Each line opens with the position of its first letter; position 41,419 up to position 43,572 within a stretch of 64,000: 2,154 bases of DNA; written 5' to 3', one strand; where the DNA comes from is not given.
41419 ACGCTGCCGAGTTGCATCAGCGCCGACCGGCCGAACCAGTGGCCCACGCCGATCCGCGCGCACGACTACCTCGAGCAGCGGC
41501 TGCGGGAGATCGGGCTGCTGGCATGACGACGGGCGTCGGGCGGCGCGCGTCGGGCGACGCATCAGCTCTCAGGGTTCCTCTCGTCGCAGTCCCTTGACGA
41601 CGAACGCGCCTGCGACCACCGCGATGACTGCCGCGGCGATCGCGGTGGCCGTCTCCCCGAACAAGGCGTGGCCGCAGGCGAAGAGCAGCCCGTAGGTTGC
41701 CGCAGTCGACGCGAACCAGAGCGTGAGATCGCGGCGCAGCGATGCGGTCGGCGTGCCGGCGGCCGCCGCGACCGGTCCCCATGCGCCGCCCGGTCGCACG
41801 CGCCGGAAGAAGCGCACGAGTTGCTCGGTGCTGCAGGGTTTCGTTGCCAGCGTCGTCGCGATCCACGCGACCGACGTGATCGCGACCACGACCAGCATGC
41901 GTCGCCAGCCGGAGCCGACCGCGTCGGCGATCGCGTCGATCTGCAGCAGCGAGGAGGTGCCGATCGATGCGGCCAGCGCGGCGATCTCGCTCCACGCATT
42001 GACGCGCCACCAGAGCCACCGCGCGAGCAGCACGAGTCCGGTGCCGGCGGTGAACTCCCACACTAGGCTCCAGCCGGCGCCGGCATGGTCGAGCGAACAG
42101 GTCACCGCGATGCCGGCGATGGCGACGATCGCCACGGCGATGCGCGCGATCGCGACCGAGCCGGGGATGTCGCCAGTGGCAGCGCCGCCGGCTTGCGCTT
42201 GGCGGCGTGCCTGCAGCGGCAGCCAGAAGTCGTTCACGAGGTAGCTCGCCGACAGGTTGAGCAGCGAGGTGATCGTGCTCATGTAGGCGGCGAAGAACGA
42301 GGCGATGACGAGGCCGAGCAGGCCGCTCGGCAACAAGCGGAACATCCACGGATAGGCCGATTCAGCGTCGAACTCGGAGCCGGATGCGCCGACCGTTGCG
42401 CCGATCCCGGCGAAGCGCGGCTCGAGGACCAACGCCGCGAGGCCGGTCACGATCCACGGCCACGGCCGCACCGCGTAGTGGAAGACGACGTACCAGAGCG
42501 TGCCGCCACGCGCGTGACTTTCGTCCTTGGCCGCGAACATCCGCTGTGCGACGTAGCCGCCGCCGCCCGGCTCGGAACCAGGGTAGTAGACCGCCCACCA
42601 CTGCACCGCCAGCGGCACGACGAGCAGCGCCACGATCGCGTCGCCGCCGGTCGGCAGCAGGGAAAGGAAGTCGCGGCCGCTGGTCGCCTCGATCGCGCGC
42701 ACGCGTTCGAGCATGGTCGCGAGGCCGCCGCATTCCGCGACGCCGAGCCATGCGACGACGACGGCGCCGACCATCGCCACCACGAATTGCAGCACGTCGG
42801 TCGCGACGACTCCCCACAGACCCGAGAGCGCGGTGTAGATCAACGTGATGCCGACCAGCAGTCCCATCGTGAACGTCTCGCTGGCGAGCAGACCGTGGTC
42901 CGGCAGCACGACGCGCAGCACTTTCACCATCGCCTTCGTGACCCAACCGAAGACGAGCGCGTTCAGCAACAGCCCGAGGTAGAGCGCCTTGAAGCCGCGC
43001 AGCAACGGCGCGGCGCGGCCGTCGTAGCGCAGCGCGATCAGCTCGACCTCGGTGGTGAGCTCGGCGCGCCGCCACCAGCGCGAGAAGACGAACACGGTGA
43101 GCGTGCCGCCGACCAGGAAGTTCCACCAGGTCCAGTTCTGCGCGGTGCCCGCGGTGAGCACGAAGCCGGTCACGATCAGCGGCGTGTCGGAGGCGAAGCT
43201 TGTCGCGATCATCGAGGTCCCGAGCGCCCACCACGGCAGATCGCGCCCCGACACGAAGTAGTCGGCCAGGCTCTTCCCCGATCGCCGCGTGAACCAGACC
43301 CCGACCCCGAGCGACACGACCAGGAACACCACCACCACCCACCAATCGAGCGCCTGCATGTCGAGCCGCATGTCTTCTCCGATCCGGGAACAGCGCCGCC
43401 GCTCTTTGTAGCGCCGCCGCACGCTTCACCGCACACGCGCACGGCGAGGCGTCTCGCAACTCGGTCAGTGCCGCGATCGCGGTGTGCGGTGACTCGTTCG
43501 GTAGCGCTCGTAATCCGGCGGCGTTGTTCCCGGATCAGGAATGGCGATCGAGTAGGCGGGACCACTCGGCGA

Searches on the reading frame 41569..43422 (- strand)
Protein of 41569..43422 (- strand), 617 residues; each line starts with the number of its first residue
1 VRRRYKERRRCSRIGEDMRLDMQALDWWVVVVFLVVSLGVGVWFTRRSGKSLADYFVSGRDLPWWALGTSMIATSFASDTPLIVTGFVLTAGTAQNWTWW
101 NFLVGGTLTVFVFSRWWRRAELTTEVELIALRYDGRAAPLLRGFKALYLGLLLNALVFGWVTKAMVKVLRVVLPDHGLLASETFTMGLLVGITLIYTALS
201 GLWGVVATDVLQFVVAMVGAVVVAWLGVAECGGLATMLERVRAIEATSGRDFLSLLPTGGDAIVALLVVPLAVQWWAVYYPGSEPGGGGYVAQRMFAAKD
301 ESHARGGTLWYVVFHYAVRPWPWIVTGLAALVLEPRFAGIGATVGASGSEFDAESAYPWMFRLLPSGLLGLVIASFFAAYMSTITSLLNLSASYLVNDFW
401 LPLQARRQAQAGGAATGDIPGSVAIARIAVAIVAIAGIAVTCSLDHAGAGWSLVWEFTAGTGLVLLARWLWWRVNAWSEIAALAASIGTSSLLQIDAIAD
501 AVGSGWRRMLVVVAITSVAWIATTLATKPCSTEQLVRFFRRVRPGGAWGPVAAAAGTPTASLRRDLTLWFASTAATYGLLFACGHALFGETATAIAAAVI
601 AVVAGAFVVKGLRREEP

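Call 63: search_protein_families(library=pfam, proteins=[window:41569-43422:-], max_evalue=0.001)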
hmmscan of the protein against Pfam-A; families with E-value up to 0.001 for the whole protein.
window:41569-43422:- (617 aa): 1 family
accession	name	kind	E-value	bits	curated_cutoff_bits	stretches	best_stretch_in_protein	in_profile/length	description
PF00474.23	SSF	-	3e-27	96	22.8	1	55-441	1-361/406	Sodium:solute symporter family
